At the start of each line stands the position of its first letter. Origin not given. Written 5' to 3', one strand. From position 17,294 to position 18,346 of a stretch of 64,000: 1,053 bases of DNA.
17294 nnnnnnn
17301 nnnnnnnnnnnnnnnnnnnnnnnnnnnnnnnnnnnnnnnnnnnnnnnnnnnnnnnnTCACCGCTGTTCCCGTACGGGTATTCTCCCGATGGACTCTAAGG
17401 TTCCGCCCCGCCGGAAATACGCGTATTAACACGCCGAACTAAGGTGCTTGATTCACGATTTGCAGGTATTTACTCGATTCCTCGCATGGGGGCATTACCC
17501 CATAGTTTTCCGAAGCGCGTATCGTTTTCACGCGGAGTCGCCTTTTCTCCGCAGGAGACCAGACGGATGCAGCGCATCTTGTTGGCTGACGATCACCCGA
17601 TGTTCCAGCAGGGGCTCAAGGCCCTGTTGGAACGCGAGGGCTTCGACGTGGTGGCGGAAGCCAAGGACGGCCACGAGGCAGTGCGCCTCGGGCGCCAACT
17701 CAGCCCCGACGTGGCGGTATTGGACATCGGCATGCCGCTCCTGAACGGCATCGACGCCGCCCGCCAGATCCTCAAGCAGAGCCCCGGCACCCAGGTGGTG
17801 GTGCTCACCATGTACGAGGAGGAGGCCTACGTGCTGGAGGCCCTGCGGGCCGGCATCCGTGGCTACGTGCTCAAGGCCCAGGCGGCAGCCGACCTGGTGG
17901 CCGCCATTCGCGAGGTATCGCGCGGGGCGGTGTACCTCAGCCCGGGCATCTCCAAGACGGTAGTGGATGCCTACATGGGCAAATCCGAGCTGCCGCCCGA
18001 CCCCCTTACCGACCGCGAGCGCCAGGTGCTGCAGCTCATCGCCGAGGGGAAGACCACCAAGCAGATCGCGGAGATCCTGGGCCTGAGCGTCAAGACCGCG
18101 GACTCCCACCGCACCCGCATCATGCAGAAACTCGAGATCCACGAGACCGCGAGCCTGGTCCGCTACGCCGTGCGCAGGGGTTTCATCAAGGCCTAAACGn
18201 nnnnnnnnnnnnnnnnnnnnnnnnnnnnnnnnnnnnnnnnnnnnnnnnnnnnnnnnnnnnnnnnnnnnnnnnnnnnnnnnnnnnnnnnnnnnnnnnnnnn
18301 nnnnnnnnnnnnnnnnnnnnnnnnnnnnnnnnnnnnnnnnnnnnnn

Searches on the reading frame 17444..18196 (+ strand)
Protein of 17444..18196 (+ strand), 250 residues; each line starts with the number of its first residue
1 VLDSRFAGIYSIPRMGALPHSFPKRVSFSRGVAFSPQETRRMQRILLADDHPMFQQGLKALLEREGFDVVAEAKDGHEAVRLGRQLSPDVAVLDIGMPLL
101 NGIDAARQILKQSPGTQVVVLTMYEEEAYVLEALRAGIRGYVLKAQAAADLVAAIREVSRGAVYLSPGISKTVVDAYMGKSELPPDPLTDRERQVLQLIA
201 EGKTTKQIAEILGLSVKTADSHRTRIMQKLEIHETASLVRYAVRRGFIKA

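Call 8: search_protein_families(library=pfam, proteins=[window:17444-18196:+])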
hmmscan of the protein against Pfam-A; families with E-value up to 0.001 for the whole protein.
window:17444-18196:+ (250 aa): 8 families
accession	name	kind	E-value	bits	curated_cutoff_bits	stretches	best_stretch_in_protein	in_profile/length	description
PF00072.30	Response_reg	-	3.1e-29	101.8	30.2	1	45-156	1-111/111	Response regulator receiver domain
PF00196.25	GerE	-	1.4e-20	73.1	23.5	1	186-242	1-57/57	Bacterial regulatory proteins, luxR family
PF08281.18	Sigma70_r4_2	-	2e-09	37.4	25.7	1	188-230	11-54/54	Sigma-70, region 4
PF04545.22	Sigma70_r4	-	2.4e-07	30.6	24.1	1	188-230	5-48/50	Sigma-70, region 4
PF13384.12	HTH_23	-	1.2e-05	25.4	24.6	1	191-222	6-37/50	Homeodomain-like domain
PF13518.12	HTH_28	-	0.0006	20.3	25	0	194-221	4-31/52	Helix-turn-helix domain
PF02796.21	HTH_7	-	0.0006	20.3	23.8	0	193-218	12-37/45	Helix-turn-helix domain of resolvase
PF13551.12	HTH_29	-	0.00062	20.3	28.1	0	194-225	3-35/64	Winged helix-turn helix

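Call 57: search_solved_structures(query=window:17567-18196:+, max_evalue=1e-10)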
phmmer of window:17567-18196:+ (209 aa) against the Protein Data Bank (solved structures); distinct sequences matched with E-value up to 1e-10: 58.
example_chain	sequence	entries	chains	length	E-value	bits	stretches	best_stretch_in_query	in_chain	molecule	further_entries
5hev_A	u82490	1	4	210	6.1e-35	123.9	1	2-208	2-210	Response regulator protein VraR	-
7ve6_A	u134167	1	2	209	8.3e-33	117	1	3-207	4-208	Response regulator protein VraR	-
4gvp_A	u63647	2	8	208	8.5e-33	116.9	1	3-207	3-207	Response regulator protein vraR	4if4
4ldz_A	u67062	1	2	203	7.2e-30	107.4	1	3-207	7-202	Transcriptional regulatory protein DesR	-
1a04_A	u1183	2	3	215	9.7e-29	103.7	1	3-193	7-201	NITRATE/NITRITE RESPONSE REGULATOR PROTEIN NARL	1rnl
3c3w_A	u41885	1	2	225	4e-28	101.7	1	2-195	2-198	TWO COMPONENT TRANSCRIPTIONAL REGULATORY PROTEIN DEVR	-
3cz5_A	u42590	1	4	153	4.9e-27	98.2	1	3-134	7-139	Two-component response regulator, LuxR family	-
4zmr_A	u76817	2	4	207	8.3e-25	90.9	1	3-201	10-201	Response regulator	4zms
4hye_A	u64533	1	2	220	1e-24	90.6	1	3-201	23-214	Response regulator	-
5f64_A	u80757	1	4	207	9.2e-24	87.5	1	4-203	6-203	Positive transcription regulator EvgA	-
8zwn_A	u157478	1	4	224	1.3e-23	87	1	5-203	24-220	DNA-binding transcriptional activator EvgA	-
4yn8_A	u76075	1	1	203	8.3e-23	84.4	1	3-198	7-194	Response regulator ChrA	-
6er7_A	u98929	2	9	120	1.9e-22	83.2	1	1-115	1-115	120aa long hypothetical chemotaxis protein (CheY)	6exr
1tmy_A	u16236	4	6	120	3.8e-22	82.2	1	2-119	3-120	CHEY PROTEIN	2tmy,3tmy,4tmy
4iga_A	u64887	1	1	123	4.1e-22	82.1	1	2-119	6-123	Chemotaxis protein CheY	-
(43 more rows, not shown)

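Call 58: search_protein_families(library=ncbifam, proteins=[window:17567-18196:+])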
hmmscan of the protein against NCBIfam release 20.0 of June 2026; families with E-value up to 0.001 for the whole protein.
window:17567-18196:+ (209 aa): 111 families (the best 25 are shown)
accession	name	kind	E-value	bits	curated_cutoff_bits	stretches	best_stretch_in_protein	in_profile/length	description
NF052445.1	RespRegMctR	equivalog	1.5e-53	181.3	300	1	3-206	3-204/205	two-component system response regulator MctR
NF011896.0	PRK15369.1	equivalog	8.1e-51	172.6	242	1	2-206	4-209/211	two component system response regulator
NF007018.1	PRK09483.1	equivalog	1.5e-45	155.5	280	1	2-208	2-210/217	UvrY/SirA/GacA family response regulator transcription factor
NF047785.1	respo_reg_MadR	equivalog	9.5e-41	139.4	300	1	3-207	2-209/209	MadR family response regulator transcription factor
NF007935.0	PRK10651.1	equivalog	1.6e-39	135.4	250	1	2-192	7-201/216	two-component system response regulator NarL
NF007708.0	PRK10403.1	equivalog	2.1e-33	115.6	343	1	3-193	8-200/215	nitrate/nitrite response regulator protein NarP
NF007685.0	PRK10360.1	equivalog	7.4e-31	107.5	258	1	1-199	1-190/196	response regulator transcription factor UhpA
NF007419.0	PRK09958.1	equivalog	2.2e-27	96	251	1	5-203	4-200/204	acid-sensing system DNA-binding response regulator EvgA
NF007403.0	PRK09935.1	equivalog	3.4e-22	79.1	271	1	4-202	6-205/210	fimbria biosynthesis transcriptional regulator FimZ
NF008098.0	PRK10840.1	equivalog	4.3e-22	78.7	235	1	4-200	6-204/216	response regulator transcription factor RcsB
NF006900.1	PRK09390.1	equivalog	5.4e-22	78.3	255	1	4-204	7-200/203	response regulator FixJ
NF041367.1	CheY_Halo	equivalog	5.5e-21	75.1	200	1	4-117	1-113/114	chemotaxis protein CheY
NF001965.0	PRK00742.1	subfamily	4.2e-20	72.2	293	1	3-107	5-111/357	chemotaxis-specific protein-glutamate methyltransferase CheB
NF040749.1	tetrathio_RR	equivalog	5.5e-19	68.6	290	1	4-199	2-186/191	tetrathionate respiration response regulator TtrR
NF008469.0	PRK11361.1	equivalog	2.6e-18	66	714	1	2-109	5-111/461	acetoacetate metabolism transcriptional regulator AtoC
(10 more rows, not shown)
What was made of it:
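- Closest known: NarL/NarP heptamer sites. Same: RR1-3 match NarL-family profiles (calls 57, 58).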
